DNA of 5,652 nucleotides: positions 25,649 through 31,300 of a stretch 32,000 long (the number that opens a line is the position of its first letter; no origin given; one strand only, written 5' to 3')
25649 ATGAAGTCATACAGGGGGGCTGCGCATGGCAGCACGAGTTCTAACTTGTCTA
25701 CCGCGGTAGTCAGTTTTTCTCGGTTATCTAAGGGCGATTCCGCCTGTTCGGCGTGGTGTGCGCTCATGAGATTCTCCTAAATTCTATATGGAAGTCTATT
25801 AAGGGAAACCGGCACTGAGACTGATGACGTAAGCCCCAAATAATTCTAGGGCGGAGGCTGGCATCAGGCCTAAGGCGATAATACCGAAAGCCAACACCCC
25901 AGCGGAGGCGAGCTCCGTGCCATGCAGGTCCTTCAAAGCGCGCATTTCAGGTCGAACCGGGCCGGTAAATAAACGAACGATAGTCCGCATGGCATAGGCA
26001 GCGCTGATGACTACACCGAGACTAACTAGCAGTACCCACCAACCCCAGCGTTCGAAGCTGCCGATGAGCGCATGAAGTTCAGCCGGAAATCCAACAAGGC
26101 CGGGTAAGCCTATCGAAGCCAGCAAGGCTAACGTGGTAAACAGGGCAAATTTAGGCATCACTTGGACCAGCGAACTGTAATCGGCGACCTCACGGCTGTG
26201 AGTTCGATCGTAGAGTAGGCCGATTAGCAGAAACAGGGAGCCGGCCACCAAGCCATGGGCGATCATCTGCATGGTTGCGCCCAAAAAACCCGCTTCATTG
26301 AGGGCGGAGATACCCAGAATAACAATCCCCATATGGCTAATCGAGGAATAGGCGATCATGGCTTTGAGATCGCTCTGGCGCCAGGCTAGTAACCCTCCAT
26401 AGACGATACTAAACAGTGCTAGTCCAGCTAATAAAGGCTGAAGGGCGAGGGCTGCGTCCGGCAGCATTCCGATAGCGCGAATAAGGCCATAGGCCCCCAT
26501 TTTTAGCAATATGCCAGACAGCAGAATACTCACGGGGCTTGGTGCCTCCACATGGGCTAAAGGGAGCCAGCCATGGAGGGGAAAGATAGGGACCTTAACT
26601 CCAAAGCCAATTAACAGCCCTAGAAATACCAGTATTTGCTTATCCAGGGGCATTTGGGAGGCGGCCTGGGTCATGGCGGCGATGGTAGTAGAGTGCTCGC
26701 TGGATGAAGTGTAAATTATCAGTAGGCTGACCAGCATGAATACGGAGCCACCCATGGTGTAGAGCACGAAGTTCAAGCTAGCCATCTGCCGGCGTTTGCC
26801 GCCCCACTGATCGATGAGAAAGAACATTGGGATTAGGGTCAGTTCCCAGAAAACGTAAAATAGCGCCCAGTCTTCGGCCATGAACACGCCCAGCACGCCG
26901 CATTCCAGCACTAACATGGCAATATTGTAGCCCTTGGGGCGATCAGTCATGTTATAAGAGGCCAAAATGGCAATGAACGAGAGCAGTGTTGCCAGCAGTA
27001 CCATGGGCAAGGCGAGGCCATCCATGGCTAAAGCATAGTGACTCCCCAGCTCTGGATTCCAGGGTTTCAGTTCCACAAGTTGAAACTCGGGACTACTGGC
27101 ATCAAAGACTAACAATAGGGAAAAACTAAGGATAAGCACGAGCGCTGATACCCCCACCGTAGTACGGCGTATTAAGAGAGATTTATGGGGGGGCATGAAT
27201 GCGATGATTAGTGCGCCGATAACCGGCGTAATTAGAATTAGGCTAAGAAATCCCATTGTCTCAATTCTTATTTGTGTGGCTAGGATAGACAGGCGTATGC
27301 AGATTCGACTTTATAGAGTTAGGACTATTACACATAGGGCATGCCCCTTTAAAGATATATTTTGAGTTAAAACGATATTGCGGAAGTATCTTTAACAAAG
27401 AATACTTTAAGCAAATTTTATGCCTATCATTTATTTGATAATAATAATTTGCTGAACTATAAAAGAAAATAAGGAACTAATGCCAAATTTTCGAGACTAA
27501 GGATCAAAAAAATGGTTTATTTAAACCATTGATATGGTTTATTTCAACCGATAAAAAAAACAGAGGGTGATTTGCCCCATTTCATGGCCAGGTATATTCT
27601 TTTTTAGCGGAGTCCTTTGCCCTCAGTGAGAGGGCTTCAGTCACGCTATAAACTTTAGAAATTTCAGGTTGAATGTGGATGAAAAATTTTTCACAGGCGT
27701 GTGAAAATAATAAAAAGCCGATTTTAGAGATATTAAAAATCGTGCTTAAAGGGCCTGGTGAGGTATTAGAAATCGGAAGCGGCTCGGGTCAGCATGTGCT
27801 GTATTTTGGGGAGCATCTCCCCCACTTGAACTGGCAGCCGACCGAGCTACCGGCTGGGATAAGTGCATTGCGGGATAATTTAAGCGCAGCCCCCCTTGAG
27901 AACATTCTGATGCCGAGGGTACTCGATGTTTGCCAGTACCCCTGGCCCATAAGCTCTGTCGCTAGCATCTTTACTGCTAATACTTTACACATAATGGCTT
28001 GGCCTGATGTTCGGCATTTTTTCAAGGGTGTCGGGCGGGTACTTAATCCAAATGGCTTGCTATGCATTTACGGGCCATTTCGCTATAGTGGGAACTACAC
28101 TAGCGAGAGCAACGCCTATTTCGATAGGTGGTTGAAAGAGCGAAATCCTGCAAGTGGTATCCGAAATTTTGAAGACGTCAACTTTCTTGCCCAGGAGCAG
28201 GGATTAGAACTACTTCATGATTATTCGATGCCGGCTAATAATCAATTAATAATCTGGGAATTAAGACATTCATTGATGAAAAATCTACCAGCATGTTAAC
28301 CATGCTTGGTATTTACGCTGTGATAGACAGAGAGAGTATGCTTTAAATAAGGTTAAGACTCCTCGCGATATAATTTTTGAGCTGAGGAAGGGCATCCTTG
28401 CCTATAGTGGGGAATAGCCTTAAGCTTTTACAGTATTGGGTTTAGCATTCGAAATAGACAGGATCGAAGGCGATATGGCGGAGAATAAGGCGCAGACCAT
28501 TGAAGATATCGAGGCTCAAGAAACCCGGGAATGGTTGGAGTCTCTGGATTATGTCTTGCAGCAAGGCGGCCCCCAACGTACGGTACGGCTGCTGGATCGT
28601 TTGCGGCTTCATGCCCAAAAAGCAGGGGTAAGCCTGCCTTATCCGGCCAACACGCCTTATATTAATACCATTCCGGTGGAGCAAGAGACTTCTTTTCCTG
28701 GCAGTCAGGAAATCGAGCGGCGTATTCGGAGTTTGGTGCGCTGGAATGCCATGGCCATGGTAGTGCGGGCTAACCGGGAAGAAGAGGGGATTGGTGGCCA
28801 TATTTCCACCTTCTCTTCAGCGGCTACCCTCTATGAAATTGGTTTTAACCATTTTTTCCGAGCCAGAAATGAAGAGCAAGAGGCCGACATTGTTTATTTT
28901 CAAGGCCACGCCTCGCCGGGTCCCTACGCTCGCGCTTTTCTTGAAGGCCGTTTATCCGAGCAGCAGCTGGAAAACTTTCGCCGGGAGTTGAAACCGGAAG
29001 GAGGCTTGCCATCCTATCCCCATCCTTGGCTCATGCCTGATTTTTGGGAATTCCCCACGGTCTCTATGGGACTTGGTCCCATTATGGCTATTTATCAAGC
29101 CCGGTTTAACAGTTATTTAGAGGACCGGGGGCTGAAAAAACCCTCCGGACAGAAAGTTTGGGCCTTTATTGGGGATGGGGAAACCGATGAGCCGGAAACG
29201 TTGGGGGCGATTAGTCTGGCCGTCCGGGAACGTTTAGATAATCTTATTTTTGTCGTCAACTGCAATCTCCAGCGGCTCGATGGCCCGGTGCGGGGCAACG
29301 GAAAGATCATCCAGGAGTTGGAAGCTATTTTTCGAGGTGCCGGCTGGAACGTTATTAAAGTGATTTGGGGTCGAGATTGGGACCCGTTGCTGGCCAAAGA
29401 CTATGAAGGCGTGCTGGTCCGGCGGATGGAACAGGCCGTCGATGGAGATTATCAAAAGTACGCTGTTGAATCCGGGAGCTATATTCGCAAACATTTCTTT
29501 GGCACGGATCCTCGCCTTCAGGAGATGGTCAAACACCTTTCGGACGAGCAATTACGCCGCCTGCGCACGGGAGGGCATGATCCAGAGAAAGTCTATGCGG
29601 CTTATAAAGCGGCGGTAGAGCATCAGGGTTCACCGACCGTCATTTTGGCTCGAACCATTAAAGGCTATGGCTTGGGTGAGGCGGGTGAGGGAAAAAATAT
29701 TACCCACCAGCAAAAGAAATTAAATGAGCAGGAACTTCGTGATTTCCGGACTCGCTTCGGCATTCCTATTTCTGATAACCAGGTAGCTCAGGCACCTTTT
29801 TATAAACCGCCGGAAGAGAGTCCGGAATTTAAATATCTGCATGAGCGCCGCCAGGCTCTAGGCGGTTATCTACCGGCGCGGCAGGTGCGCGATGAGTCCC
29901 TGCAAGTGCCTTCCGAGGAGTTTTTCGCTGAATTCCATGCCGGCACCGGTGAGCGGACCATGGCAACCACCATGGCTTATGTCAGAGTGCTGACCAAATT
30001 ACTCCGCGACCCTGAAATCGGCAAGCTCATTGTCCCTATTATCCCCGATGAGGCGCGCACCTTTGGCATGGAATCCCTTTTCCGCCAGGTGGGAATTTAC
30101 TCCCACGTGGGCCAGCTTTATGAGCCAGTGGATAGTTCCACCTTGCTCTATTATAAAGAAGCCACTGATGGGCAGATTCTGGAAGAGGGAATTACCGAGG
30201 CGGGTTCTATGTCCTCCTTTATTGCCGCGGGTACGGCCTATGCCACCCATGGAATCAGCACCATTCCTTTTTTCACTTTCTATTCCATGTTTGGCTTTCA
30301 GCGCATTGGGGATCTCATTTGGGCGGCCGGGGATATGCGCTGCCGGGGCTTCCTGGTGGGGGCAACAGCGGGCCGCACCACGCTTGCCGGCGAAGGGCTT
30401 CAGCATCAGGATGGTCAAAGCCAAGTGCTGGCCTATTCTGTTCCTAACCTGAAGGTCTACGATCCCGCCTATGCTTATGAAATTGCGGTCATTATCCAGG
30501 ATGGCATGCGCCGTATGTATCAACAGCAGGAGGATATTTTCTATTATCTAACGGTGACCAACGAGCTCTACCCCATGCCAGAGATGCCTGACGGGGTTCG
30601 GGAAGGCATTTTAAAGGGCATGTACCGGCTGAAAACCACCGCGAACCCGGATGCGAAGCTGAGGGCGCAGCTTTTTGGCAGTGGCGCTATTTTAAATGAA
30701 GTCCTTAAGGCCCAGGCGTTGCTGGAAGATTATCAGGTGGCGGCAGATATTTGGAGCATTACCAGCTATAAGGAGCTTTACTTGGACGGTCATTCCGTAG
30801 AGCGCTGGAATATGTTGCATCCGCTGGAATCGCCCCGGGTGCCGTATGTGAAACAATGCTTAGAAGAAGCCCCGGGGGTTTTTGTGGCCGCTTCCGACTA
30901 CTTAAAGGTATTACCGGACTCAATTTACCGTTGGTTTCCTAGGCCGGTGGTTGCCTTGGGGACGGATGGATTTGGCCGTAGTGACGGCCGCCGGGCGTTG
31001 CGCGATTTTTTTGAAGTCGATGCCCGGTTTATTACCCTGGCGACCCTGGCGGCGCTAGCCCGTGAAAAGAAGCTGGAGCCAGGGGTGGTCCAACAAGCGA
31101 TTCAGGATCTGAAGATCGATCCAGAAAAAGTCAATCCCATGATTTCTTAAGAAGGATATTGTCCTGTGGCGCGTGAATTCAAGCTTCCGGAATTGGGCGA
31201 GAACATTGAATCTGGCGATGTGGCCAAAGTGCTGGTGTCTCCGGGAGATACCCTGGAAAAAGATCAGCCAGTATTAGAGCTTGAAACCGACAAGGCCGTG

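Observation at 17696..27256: Five-gene operon: DUF2309/DabA embedded among four complex-I-type antiporter subunits, an expanded DAB-like inorganic-carbon pump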

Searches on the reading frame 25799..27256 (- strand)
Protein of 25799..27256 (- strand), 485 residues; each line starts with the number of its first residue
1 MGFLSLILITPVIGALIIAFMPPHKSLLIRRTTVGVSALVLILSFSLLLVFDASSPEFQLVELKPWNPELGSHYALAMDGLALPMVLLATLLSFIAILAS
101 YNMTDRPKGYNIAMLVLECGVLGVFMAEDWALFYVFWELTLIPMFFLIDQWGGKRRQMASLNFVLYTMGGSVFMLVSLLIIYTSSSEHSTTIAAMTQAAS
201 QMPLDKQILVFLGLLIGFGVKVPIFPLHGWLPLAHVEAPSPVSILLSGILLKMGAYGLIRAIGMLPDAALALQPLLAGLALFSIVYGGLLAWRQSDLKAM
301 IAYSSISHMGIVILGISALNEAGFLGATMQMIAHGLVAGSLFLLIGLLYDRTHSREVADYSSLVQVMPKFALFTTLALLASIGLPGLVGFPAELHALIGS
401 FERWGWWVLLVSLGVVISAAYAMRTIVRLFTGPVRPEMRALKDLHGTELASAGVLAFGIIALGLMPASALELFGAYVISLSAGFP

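Call 3: search_protein_families(library=pfam, proteins=[window:25799-27256:-])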
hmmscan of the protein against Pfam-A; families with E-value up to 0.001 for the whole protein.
window:25799-27256:- (485 aa): 1 family
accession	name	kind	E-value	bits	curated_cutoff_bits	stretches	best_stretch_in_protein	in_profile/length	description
PF00361.26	Proton_antipo_M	-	2.8e-69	234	21.5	1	127-417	1-293/294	NADH:quinone oxidoreductase/Mrp antiporter, TM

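Call 4: search_protein_families(library=ncbifam, proteins=[window:25799-27256:-])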
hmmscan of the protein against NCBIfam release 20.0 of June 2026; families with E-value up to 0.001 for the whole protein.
window:25799-27256:- (485 aa): 70 families (the best 25 are shown)
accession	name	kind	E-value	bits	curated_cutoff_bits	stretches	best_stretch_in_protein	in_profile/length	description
TIGR01972.1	NDH_I_M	subfamily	1.2e-148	495.8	263.8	1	4-476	1-478/486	NADH-quinone oxidoreductase subunit M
NF004499.0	PRK05846.1-3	equivalog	5.3e-122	408.1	585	1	3-478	6-482/502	NADH-quinone oxidoreductase subunit M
NF009212.0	PRK12561.1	subfamily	6.7e-121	404.6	645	1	3-480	8-495/531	NAD(P)H-quinone oxidoreductase subunit 4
NF004501.0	PRK05846.1-5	subfamily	2.6e-119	399.2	598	1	3-477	6-480/492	NADH-quinone oxidoreductase subunit M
NF004505.0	PRK05846.2-5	equivalog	5.4e-116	388.3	700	1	3-472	4-473/508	NADH-quinone oxidoreductase subunit M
NF004500.0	PRK05846.1-4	equivalog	6.9e-116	388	550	1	3-472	6-494/525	NADH-quinone oxidoreductase subunit M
NF005060.0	PRK06473.1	equivalog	1.9e-109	366.7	747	1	4-467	2-468/500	NADH-quinone oxidoreductase subunit M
NF002713.0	PRK02546.1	subfamily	1e-103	347.7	827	1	3-477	10-495/533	NAD(P)H-quinone oxidoreductase subunit 4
NF005611.0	PRK07363.1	equivalog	2.1e-96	323.5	764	1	4-467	2-468/501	NADH-quinone oxidoreductase subunit M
NF004506.0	PRK05846.2-6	equivalog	6.7e-96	322.5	789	1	22-479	30-488/493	NADH-quinone oxidoreductase subunit M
NF004498.0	PRK05846.1-1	equivalog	1.6e-86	291.1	614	1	5-471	4-487/509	NADH-quinone oxidoreductase subunit M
NF004504.0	PRK05846.2-3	equivalog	2e-77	261.3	785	1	32-471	44-484/499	NADH-quinone oxidoreductase subunit M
NF004502.0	PRK05846.2-1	equivalog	1.9e-76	257.8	791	1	71-467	83-484/500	NADH-quinone oxidoreductase subunit M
NF004503.0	PRK05846.2-2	subfamily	3.6e-66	224.4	720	1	3-476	2-485/490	NADH-quinone oxidoreductase subunit M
NF006419.0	PRK08668.1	equivalog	1.3e-53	182.7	617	1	4-472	4-473/613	NADH dehydrogenase subunit M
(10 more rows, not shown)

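Call 33: search_solved_structures(query=window:25799-27256:-, max_evalue=1e-40, show_alignments=0)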
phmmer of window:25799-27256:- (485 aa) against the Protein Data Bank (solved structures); distinct sequences matched with E-value up to 1e-40: 30.
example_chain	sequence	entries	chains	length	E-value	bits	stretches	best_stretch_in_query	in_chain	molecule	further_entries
6hum_D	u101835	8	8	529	8.8e-90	305.6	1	3-475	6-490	NAD(P)H-quinone oxidoreductase chain 4 1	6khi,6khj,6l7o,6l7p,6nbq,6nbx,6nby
7ar7_M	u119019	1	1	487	4.1e-88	300.1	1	4-473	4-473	NADH-ubiquinone oxidoreductase chain 4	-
7aqw_M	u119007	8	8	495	4.2e-88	300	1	4-473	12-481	NADH-ubiquinone oxidoreductase chain 4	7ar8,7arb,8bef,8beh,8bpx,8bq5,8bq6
7aqq_M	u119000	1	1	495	1e-87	298.8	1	4-473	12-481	NADH-ubiquinone oxidoreductase chain 4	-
8qby_M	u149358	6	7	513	2.8e-87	297.3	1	3-479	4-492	NADH dehydrogenase subunit M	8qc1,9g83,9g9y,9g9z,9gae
7a23_M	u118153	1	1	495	1.7e-86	294.8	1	4-473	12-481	Nad4m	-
8e73_4M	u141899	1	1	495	2.6e-86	294.1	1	4-480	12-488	Nad4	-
8e9g_M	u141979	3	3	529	4e-74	253.9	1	3-474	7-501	NADH-quinone oxidoreductase, M subunit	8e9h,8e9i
9grx_D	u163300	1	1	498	1.2e-73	252.3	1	3-416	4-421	NAD(P)H-quinone oxidoreductase chain 4, chloroplastic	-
7wff_D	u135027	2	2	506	2e-72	248.3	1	3-477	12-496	NAD(P)H-quinone oxidoreductase chain 4, chloroplastic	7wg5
6tjv_D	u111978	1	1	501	1.1e-71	245.9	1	3-467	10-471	NADH dehydrogenase subunit 4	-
7eu3_D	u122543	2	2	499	4.9e-71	243.8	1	3-432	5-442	NAD(P)H-quinone oxidoreductase chain 4, chloroplastic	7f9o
7p61_M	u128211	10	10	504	3.3e-70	241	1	32-470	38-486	NADH dehydrogenase I subunit M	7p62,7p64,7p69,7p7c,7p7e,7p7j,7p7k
3rko_M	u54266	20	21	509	3.4e-70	241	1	32-470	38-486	NADH-QUINONE OXIDOREDUCTASE SUBUNIT M | NADH dehydrogenase I subunit M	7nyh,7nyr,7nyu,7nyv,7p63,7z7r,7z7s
7zm7_4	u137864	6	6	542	3.5e-60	208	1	37-471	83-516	NADH-ubiquinone oxidoreductase chain 4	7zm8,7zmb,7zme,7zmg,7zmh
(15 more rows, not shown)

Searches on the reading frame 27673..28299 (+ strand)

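Call 6: search_protein_families(library=pfam, proteins=[window:27673-28299:+])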
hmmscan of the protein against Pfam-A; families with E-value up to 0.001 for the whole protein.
window:27673-28299:+ (208 aa): 4 families
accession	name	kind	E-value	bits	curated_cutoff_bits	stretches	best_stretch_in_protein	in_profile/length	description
PF06080.18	DUF938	-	3.7e-63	213.4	27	1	4-196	1-201/202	Protein of unknown function (DUF938)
PF13649.12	Methyltransf_25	-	6.2e-07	30.5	27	1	31-128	1-97/97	Methyltransferase domain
PF08241.18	Methyltransf_11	-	8e-06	26.8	21.2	1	32-132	1-95/95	Methyltransferase domain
PF08242.18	Methyltransf_12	-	0.00049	21.2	30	0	32-130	1-98/98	Methyltransferase domain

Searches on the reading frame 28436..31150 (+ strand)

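Call 6: search_protein_families(library=pfam, proteins=[window:28436-31150:+])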
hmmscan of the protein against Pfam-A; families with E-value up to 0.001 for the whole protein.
window:28436-31150:+ (904 aa): 3 families
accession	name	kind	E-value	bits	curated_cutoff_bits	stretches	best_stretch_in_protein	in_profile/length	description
PF17831.6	PDH_E1_M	-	1e-95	319.9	23.2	1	495-714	9-228/229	Pyruvate dehydrogenase E1 component middle domain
PF22613.1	Transketolase_C_1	-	1.5e-17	64.3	27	1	728-862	1-113/113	Transketolase-like TK C-terminal domain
PF00456.26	Transketolase_N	-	5e-14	52.5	22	1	126-315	32-219/334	Transketolase, thiamine diphosphate binding domain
